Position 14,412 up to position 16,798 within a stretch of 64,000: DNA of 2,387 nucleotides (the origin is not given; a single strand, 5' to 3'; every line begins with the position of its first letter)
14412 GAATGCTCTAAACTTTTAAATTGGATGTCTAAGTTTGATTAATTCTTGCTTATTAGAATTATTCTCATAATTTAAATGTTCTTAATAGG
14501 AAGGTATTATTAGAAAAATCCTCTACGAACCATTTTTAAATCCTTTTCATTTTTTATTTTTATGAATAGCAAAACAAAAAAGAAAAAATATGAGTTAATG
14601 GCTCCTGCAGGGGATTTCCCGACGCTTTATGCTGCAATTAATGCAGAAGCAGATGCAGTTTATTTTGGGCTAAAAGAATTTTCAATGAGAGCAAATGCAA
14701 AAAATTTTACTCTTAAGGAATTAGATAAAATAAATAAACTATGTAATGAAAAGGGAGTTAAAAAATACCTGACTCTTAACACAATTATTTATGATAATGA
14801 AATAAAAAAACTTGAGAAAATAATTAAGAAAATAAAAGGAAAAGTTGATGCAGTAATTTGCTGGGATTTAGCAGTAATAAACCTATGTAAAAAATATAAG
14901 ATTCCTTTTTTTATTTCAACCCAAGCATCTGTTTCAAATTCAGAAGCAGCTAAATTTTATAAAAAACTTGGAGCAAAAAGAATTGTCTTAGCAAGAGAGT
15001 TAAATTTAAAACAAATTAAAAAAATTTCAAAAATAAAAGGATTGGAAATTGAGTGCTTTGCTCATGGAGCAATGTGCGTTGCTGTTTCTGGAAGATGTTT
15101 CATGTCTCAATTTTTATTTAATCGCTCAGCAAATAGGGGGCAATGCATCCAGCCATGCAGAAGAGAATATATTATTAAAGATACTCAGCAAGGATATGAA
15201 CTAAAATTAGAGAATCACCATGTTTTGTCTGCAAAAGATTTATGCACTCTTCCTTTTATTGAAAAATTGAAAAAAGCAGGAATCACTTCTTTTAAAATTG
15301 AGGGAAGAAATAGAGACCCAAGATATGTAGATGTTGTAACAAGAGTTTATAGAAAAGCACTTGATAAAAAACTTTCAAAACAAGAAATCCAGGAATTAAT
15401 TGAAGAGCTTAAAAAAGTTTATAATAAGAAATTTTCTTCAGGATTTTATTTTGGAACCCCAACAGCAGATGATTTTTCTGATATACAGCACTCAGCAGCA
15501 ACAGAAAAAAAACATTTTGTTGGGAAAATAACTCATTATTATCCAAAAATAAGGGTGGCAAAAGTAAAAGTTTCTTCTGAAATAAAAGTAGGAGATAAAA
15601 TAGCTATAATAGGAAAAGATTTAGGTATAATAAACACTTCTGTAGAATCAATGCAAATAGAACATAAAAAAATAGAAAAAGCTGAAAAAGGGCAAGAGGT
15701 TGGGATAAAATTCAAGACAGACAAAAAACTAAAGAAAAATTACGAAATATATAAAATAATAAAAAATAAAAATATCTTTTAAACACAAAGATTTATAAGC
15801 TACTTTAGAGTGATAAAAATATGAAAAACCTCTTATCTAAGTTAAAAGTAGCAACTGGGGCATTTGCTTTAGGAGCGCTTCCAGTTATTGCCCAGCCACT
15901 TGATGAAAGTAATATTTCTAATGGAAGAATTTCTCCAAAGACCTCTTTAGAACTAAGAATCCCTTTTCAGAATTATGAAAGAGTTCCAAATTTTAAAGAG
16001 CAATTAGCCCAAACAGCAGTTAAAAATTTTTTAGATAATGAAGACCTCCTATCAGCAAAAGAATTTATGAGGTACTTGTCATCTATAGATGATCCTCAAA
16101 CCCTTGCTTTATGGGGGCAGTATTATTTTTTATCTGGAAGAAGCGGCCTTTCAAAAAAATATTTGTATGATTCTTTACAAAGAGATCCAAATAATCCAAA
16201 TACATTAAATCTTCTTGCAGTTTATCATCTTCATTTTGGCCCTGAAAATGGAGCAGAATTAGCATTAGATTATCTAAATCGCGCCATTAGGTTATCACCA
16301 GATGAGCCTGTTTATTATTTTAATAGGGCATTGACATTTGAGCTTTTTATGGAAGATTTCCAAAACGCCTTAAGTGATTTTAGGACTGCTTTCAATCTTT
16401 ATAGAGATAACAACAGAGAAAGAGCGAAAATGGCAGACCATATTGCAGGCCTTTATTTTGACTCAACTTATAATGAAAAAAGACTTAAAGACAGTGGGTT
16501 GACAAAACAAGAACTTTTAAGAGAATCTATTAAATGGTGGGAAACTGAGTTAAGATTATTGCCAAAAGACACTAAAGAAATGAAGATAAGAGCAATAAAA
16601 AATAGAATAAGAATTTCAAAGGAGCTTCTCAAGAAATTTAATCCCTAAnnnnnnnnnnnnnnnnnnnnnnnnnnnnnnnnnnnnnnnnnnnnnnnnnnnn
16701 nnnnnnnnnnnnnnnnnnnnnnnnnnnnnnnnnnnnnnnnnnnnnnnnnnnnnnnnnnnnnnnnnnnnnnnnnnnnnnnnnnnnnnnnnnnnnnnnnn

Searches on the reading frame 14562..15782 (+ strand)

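Call 72: search_protein_families(library=pfam, proteins=[window:14562-15782:+], max_evalue=0.0001)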
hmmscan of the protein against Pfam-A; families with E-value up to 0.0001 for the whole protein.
window:14562-15782:+ (406 aa): 2 families
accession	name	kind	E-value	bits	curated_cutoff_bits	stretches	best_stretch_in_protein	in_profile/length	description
PF01136.24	Peptidase_U32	-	2.2e-76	256.6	22.4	1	82-300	2-231/233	Peptidase family U32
PF16325.11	Peptidase_U32_C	-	1e-05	26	28.2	1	318-393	4-79/83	Peptidase family U32 C-terminal domain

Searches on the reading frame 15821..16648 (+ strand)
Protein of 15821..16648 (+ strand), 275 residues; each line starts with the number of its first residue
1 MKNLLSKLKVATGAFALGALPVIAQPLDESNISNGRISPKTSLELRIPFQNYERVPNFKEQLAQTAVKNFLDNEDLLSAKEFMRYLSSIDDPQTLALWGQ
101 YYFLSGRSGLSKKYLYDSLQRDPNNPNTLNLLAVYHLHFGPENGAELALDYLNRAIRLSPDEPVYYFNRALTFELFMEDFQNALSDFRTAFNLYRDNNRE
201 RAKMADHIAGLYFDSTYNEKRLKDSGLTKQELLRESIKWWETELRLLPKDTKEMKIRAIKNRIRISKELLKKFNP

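Call 72: search_protein_families(library=pfam, proteins=[window:15821-16648:+], max_evalue=0.0001)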
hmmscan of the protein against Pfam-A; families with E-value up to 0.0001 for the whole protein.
window:15821-16648:+ (275 aa): 2 families
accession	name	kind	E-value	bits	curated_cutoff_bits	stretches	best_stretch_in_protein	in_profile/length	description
PF13431.12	TPR_17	-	7.5e-06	26.3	24.4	0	117-140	4-27/34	Tetratricopeptide repeat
PF13181.12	TPR_8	-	2.7e-05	24.4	25.7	0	165-197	3-34/34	Tetratricopeptide repeat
